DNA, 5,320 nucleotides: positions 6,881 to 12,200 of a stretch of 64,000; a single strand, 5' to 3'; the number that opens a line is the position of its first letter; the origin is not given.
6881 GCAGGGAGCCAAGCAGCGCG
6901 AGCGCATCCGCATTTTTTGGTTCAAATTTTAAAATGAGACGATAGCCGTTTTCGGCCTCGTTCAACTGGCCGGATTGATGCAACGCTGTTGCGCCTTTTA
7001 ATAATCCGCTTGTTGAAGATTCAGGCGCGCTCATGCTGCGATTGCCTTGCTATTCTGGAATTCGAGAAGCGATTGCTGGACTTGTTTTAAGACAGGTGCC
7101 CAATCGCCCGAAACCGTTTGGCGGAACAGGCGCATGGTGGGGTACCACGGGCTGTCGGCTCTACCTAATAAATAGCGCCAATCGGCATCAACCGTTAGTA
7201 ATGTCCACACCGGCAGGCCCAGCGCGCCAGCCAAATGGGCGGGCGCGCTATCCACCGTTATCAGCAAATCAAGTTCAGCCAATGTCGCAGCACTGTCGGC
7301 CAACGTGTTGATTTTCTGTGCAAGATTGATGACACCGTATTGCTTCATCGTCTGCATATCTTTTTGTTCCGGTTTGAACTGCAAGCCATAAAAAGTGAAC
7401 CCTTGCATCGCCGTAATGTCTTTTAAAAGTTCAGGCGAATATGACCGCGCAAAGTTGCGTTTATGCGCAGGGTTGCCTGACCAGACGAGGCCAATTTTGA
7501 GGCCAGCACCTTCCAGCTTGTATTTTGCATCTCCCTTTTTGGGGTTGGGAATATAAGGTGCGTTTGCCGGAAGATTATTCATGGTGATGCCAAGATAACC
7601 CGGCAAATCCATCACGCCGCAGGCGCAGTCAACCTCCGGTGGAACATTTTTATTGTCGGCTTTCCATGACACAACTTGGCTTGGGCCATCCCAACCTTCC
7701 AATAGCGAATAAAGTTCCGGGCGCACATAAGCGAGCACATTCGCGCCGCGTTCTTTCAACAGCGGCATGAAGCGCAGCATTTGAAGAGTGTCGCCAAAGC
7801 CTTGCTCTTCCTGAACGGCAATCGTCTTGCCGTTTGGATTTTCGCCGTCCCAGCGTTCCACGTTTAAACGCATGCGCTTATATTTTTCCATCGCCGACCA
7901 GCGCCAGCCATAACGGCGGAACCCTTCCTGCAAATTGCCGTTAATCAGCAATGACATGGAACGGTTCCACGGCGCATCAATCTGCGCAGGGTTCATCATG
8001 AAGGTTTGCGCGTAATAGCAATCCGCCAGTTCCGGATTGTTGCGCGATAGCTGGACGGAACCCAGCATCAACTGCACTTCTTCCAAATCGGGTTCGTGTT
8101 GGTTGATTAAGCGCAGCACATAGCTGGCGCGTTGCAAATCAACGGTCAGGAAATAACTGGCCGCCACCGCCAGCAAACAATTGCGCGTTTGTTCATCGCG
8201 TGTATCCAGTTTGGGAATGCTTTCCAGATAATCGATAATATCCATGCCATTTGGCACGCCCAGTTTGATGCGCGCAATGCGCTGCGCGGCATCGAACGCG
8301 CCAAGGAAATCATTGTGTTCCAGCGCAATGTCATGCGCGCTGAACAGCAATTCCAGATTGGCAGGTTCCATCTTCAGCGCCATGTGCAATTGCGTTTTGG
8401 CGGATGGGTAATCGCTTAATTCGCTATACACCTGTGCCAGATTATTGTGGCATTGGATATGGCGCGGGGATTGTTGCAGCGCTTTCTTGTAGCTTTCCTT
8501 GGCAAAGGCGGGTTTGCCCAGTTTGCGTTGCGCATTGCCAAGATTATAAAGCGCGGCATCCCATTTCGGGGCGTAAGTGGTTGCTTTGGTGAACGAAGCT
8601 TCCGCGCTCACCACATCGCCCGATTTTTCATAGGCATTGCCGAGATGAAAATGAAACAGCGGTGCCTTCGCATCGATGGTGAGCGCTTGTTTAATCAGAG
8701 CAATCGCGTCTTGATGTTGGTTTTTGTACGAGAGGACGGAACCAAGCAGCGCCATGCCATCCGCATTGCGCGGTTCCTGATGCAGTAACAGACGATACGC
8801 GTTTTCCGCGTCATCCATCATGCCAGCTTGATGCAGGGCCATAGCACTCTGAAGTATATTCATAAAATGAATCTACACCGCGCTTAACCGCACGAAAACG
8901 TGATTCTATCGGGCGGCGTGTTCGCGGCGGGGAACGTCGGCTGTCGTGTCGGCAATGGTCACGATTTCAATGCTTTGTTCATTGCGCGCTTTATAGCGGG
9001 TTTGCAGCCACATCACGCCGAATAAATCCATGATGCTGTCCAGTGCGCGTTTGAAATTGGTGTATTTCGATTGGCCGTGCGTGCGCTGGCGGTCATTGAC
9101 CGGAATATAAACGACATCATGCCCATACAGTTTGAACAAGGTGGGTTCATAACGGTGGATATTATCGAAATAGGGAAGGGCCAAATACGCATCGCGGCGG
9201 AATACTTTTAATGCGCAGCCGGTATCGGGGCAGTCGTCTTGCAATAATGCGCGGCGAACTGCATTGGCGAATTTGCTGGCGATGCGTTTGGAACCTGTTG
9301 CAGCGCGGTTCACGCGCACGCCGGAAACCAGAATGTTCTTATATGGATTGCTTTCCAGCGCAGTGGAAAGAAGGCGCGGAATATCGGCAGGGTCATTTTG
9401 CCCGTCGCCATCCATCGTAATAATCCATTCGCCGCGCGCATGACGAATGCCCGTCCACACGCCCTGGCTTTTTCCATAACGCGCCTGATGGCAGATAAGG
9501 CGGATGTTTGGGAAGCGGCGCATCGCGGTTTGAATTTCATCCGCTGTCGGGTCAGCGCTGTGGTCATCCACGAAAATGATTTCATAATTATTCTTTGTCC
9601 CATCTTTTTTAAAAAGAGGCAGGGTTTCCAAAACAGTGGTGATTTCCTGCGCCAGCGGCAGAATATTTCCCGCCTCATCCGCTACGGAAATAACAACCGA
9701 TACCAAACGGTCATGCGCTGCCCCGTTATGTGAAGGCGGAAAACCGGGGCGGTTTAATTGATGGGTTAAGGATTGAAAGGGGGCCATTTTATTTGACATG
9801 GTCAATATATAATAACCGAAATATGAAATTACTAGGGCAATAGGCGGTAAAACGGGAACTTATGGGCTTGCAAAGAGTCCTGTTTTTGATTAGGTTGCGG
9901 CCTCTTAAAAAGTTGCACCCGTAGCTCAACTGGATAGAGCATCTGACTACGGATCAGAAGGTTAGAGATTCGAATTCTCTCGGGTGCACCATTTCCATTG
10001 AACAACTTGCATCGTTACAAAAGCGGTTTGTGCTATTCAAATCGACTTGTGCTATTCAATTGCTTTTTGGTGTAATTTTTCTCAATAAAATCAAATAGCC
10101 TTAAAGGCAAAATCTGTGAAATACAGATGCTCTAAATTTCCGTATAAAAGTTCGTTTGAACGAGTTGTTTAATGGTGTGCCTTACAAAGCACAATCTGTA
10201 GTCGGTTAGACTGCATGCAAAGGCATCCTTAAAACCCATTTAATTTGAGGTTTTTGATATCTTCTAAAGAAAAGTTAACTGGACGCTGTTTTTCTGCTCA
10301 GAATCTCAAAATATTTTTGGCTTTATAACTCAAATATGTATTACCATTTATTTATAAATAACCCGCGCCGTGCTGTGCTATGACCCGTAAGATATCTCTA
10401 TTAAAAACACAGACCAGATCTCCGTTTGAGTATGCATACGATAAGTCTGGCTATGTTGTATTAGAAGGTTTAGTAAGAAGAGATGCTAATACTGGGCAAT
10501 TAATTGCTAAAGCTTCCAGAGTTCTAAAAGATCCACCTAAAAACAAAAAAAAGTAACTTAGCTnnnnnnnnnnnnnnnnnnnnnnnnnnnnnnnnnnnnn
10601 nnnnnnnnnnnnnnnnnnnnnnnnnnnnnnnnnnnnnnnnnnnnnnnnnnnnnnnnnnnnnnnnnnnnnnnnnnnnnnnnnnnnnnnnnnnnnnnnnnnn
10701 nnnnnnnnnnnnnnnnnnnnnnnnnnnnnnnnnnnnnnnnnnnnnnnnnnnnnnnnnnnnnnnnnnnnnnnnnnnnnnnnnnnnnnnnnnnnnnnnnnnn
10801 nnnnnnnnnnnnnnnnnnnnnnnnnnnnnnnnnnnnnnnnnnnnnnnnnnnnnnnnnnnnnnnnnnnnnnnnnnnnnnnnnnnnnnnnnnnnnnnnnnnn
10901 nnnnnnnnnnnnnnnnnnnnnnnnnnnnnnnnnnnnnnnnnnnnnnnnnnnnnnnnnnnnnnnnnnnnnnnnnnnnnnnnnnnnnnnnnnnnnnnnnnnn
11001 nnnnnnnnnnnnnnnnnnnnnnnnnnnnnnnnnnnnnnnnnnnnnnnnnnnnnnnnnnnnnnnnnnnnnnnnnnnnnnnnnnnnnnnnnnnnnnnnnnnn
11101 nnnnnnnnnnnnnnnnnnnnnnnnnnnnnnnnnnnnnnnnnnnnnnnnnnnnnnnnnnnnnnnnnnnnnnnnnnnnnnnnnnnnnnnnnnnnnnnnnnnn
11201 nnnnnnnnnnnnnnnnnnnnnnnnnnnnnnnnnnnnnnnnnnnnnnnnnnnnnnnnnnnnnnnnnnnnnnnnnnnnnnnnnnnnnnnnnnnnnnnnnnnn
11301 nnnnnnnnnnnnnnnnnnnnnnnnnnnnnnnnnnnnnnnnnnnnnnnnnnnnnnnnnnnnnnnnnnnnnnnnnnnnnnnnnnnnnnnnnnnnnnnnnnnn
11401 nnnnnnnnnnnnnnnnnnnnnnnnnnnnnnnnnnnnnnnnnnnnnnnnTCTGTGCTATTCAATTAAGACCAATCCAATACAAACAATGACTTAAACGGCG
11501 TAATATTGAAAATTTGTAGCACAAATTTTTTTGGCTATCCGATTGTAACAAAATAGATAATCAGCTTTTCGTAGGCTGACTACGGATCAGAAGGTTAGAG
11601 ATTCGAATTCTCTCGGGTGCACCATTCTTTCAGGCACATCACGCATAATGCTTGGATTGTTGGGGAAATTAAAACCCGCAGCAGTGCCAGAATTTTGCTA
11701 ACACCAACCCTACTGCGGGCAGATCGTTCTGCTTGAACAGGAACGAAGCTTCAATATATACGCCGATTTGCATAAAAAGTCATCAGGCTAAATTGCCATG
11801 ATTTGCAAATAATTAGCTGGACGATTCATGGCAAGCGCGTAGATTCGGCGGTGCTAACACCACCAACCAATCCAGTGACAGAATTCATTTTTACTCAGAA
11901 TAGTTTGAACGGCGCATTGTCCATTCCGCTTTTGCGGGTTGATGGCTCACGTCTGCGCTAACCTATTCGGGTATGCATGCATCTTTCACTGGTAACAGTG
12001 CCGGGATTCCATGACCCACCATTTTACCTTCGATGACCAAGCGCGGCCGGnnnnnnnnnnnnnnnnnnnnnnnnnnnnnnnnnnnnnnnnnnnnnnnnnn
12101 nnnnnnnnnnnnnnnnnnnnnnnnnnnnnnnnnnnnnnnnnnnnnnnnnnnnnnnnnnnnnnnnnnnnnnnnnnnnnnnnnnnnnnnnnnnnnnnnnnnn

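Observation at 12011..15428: GT28 MGDG-synthase-like glycosyltransferase, metallophosphoesterase and HAD phosphatase: a candidate phospholipid-to-glycolipid remodelling module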

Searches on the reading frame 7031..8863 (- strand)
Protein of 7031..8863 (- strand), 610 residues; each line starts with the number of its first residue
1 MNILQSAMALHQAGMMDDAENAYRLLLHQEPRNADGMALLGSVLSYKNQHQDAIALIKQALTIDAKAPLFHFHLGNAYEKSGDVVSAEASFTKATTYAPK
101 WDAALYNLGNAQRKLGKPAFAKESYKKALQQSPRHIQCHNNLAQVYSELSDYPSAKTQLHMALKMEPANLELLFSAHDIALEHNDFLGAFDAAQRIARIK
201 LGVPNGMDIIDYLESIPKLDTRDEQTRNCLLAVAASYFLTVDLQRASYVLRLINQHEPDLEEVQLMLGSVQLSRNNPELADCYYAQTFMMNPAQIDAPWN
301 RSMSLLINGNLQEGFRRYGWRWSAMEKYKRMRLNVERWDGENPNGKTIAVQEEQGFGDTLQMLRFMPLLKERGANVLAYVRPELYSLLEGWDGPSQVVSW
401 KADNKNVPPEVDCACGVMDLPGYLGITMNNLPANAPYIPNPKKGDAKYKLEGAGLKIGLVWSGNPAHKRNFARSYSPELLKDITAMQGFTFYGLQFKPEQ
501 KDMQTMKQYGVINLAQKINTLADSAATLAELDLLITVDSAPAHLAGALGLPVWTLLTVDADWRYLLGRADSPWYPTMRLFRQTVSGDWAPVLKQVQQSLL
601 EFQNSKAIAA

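Call 4: search_protein_families(library=pfam, proteins=[window:7031-8863:-], max_evalue=0.01)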
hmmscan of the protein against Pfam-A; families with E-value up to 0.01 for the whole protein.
window:7031-8863:- (610 aa): 16 families
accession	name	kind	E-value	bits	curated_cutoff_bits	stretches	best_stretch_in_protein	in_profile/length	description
PF00515.34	TPR_1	-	1.9e-22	78.5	27.8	1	104-134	3-33/34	Tetratricopeptide repeat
PF07719.23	TPR_2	-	3.7e-20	70.8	27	2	104-135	3-34/34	Tetratricopeptide repeat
PF13181.12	TPR_8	-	2.7e-16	58.7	25.7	1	104-134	3-33/34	Tetratricopeptide repeat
PF14559.12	TPR_19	-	1.5e-14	54.5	25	2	116-168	5-57/68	Tetratricopeptide repeat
PF13431.12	TPR_17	-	7.4e-14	51.2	24.4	1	125-156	2-33/34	Tetratricopeptide repeat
PF13414.12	TPR_11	-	6.5e-13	48.6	26.8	1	42-82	2-42/42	TPR repeat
PF13424.12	TPR_12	-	8.3e-13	48.8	30.1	1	104-165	5-74/77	Tetratricopeptide repeat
PF13176.12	TPR_7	-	1.1e-12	47.4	27.9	0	104-130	1-27/36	Tetratricopeptide repeat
PF13432.12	TPR_16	-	1.8e-12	47.9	32.7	2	74-133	3-62/65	Tetratricopeptide repeat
PF23914.1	TPR_CcmH_CycH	-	8.6e-10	39.1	42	3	74-169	56-154/158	Cytochrome c-type biogenesis protein H TPR domain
PF13428.12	TPR_14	-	2.6e-09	37.3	23.5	0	4-41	5-42/44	Tetratricopeptide repeat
PF13174.12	TPR_6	-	8e-07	29.8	26.3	0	104-133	2-31/33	Tetratricopeptide repeat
PF01075.23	Glyco_transf_9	-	7.5e-06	25.9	22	1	511-555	165-208/247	Glycosyltransferase family 9 (heptosyltransferase)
PF12895.13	ANAPC3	-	5.4e-05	23.8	27.2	0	96-157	17-77/82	Anaphase-promoting complex, cyclosome, subunit 3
PF13374.12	TPR_10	-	7.4e-05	23.1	27.5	0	140-165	6-31/42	Tetratricopeptide repeat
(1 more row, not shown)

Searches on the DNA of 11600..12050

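Call 43: search_rna_families(source=window, start=11600, end=12050, threshold=evalue, max_evalue=1)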
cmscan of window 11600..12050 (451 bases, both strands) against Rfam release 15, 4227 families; matches with E-value up to 1: 1.
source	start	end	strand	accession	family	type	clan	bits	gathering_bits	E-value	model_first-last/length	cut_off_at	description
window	11900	11926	-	RF01785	blv_FSE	Cis-reg; frameshift_element;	-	19.1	34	0.35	1-27/27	no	ribosomal frameshift site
